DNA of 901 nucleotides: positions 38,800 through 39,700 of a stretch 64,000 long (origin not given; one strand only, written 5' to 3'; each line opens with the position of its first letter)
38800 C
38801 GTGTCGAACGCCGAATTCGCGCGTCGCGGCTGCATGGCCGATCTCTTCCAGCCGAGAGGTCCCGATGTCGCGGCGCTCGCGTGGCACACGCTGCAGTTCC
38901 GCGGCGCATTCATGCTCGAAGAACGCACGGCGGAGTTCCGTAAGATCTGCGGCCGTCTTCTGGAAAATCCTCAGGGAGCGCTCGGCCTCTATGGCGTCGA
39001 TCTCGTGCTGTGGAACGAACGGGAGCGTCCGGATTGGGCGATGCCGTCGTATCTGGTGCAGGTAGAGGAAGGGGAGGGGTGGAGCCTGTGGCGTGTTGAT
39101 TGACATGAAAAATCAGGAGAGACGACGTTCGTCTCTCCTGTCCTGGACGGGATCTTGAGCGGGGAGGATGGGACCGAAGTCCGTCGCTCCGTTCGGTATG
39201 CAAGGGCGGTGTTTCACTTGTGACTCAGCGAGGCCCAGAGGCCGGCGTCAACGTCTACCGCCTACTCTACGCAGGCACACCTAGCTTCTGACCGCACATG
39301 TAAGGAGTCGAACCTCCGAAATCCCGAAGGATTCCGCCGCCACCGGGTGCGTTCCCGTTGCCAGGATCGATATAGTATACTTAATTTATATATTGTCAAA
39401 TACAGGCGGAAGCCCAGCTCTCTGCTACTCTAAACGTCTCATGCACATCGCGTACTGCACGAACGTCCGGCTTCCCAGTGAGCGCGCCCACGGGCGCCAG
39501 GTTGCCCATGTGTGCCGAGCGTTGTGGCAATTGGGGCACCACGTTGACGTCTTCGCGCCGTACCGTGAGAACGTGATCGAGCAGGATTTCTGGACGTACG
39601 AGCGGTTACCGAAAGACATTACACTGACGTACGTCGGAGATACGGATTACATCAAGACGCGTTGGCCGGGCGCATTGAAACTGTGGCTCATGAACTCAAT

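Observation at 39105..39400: Orphan structured RNA gene of about 255 nt with its own promoter and terminator, class unrecognised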

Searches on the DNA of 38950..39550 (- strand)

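Call 4: search_rna_families(source=window, start=38950, end=39550, threshold=evalue, max_evalue=10, show_alignments=5)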
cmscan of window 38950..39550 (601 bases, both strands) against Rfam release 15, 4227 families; matches with E-value up to 10: 3.
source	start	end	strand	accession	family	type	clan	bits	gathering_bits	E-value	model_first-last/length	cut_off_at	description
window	39200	39267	-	RF01786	c-di-GMP-II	Cis-reg; riboswitch;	CL00127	16.2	53.5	1.9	1-84/84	no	Cyclic di-GMP-II riboswitch aptamer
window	39114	39139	+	RF03517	MIR5225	Gene; miRNA;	-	13.8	72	5.2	18-106/126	no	MIR5225 microRNA precursor family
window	38980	39004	-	RF01130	sR46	Gene; snRNA; snoRNA; CD-box;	-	12.1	50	4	1-56/56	no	Small nucleolar RNA sR46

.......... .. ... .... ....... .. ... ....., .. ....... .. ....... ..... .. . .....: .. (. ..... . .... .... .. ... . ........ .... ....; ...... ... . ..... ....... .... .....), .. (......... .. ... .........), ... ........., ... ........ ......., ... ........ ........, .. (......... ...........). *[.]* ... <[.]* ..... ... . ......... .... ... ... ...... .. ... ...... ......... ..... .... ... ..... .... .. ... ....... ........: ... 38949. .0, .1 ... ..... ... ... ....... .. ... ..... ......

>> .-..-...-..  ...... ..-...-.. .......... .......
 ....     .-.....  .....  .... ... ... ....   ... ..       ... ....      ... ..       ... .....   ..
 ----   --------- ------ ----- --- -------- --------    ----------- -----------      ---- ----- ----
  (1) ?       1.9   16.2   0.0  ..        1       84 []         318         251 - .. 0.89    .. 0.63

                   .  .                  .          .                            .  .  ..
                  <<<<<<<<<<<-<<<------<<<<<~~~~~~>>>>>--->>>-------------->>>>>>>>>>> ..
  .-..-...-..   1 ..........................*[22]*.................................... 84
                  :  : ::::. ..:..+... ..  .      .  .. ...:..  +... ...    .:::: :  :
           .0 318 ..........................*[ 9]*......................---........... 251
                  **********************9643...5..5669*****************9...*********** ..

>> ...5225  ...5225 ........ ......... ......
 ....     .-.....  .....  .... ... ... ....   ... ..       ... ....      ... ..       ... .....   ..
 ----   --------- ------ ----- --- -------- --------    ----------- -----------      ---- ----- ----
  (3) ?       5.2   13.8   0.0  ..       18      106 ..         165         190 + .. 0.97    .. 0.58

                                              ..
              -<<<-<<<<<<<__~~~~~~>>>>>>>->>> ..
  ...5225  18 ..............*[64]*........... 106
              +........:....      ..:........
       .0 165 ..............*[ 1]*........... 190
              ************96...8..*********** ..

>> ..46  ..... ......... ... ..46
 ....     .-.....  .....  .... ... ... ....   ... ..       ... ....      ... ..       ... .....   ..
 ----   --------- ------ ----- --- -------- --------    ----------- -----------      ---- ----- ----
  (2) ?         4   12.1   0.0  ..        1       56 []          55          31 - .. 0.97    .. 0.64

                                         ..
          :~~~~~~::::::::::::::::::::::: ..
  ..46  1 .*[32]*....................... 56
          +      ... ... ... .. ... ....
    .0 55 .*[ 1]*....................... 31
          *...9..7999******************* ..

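Call 24: search_dna_similar(query=window:39100-39425:-, collection=phages, mode=distant, max_evalue=0.01)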
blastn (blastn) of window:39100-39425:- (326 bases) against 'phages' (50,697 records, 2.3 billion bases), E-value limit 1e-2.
Records with a match: 3; places in all: 3; records where one place covers at least 80% of the query: 0.
Best place of each record, by identity: 95-99% 3.
By first word of the organism name: Mycobacterium 2; Mycolicibacterium 1.
By host as written in the record: - 2; Mycolicibacterium smegmatis mc^2 155 1.
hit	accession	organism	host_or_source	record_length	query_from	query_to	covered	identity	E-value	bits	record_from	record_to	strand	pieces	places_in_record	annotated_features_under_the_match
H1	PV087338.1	Mycolicibacterium phage NM241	Mycolicibacterium smegmatis mc^2 155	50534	64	92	9%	96.6%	2e-3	49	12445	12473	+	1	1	minor tail protein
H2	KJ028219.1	Mycobacterium phage 32HC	-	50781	64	92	9%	96.6%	2e-3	49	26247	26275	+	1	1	hypothetical protein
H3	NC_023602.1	Mycobacterium phage 32HC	-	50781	64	92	9%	96.6%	2e-3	49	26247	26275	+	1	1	minor tail protein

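Call 25: search_dna_similar(query=window:39100-39425:-, collection=plasmids, mode=distant, max_evalue=0.01)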
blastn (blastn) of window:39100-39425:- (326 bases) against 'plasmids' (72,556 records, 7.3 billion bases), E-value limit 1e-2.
No match.

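Call 89: search_rna_families(source=window, start=39100, end=39380, threshold=evalue, max_evalue=10, show_alignments=0)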
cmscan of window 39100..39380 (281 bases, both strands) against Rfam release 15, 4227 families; matches with E-value up to 10: 7.
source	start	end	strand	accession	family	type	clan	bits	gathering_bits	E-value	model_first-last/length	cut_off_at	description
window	39195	39281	-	RF02540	LSU_rRNA_archaea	Gene; rRNA;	CL00112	39.6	50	2.3e-10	2204-2291/2987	no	Archaeal large subunit ribosomal RNA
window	39200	39267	-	RF01786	c-di-GMP-II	Cis-reg; riboswitch;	CL00127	16.2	53.5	0.87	1-84/84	no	Cyclic di-GMP-II riboswitch aptamer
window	39100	39140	+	RF04339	Plastid-psbJ-3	Cis-reg;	CL00152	14.4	61.7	4.9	41-125/125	5'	Plastid-psbJ-3 3UTR RNA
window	39111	39142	+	RF04057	MIR1432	Gene; miRNA;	-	14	90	8.4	1-89/89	no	MIR1432 microRNA precursor family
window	39294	39361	-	RF01852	tRNA-Sec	Gene; tRNA;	CL00001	12.7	47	9.1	1-91/91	no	Selenocysteine transfer RNA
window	39197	39257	+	RF03023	rpfG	Gene; sRNA;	-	11.1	75.9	6.1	16-85/85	no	rpfG RNA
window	39259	39283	-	RF02914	DUF805b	Cis-reg;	CL00115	9.2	35.6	8.7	1-35/35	no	DUF805b RNA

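Call 91: search_rna_families(source=window, start=39100, end=39380, threshold=evalue, max_evalue=1, show_alignments=2)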
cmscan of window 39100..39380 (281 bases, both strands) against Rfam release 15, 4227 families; matches with E-value up to 1: 2.
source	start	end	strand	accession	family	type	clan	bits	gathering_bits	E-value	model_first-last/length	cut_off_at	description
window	39195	39281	-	RF02540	LSU_rRNA_archaea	Gene; rRNA;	CL00112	39.6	50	2.3e-10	2204-2291/2987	no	Archaeal large subunit ribosomal RNA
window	39200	39267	-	RF01786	c-di-GMP-II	Cis-reg; riboswitch;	CL00127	16.2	53.5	0.87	1-84/84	no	Cyclic di-GMP-II riboswitch aptamer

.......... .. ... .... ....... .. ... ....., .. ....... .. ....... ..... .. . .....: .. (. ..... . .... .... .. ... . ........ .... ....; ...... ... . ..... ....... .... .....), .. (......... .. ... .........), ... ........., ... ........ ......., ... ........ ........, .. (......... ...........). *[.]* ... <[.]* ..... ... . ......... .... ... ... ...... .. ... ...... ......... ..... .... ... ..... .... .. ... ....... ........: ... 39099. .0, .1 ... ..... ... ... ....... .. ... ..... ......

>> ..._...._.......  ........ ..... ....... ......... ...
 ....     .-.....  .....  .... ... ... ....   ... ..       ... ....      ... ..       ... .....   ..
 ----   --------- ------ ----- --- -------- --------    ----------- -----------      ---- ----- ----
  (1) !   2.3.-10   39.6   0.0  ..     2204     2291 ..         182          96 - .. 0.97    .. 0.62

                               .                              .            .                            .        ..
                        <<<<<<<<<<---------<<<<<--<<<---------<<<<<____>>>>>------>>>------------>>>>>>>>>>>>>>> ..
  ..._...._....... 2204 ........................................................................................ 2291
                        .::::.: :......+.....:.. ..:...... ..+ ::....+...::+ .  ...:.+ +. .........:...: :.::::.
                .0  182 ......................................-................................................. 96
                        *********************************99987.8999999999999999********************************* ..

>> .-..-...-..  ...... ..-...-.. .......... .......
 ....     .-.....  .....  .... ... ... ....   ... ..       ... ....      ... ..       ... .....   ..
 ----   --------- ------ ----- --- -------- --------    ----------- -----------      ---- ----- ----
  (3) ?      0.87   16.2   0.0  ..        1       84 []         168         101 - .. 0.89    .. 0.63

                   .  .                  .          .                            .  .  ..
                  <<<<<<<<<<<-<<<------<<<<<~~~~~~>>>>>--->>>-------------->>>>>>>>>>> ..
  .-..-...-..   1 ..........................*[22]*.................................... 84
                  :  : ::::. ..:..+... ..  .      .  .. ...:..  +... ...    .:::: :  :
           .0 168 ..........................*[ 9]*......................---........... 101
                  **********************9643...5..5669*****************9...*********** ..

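Call 92: search_rna_families(source=window, start=39276, end=39372, threshold=evalue, max_evalue=10, show_alignments=4)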
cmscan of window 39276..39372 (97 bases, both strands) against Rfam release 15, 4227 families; matches with E-value up to 10: 1.
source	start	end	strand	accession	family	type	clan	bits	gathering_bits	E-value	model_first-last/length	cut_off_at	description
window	39294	39361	-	RF01852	tRNA-Sec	Gene; tRNA;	CL00001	12.7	47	3.2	1-91/91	no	Selenocysteine transfer RNA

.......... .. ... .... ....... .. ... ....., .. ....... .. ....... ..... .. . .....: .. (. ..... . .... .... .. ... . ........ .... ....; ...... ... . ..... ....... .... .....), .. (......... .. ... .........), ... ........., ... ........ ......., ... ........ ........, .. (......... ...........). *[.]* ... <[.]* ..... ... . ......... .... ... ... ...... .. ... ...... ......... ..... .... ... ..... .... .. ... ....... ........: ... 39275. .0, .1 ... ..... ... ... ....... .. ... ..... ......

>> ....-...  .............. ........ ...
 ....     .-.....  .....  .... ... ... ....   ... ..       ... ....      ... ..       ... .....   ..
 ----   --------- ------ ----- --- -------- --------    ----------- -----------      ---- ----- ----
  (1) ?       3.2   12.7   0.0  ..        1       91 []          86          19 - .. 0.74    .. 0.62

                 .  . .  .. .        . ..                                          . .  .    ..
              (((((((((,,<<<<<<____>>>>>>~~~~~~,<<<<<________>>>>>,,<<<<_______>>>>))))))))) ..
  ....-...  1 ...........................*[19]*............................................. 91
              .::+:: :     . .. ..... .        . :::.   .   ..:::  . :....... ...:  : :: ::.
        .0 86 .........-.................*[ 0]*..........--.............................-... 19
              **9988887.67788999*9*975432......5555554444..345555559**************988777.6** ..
